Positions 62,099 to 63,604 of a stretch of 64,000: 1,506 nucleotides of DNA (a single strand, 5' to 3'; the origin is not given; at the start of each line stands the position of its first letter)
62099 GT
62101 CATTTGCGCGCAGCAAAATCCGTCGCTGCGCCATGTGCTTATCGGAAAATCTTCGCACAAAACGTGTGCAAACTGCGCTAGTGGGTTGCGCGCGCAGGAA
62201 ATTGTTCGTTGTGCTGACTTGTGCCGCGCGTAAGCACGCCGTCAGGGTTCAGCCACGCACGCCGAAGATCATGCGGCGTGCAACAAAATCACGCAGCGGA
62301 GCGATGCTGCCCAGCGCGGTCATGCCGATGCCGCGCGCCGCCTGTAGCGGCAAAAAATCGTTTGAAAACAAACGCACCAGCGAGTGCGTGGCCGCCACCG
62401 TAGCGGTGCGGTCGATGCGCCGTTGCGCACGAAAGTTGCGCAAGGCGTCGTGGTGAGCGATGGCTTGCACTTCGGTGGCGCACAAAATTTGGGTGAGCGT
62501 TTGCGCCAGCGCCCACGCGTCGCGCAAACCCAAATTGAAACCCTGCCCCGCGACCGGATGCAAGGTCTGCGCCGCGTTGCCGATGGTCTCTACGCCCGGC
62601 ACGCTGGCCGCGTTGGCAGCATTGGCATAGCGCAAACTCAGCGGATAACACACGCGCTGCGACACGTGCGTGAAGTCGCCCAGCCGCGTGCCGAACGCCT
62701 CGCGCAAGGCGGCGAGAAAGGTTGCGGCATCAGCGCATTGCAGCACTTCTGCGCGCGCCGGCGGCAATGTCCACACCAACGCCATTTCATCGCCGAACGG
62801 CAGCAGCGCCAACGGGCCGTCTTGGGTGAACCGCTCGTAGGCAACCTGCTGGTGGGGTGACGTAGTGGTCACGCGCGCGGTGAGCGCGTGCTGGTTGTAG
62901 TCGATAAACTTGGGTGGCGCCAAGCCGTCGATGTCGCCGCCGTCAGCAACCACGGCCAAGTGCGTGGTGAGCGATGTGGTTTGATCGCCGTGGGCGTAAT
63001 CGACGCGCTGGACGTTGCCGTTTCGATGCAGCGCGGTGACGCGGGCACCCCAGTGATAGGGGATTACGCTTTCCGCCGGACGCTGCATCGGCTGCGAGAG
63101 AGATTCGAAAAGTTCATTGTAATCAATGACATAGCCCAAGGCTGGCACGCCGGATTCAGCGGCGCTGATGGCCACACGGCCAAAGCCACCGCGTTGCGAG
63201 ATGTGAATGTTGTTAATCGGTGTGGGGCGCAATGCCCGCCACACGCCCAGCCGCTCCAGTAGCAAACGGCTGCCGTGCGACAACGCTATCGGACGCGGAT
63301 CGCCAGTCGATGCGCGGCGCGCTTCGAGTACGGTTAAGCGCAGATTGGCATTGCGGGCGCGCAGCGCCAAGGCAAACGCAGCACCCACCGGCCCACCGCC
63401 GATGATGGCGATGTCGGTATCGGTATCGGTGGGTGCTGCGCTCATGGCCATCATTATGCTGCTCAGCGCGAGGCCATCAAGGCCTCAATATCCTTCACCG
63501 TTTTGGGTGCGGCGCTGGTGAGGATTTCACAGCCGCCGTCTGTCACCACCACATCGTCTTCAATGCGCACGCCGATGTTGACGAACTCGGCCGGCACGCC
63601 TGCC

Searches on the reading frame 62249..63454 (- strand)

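Call 17: search_protein_families(library=pfam, proteins=[window:62249-63454:-], max_evalue=0.00001)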
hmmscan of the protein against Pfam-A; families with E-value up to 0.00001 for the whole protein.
window:62249-63454:- (401 aa): 1 family
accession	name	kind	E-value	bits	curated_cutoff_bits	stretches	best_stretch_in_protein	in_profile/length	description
PF01494.25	FAD_binding_3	-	4.1e-15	56.3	22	1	12-343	1-342/349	FAD binding domain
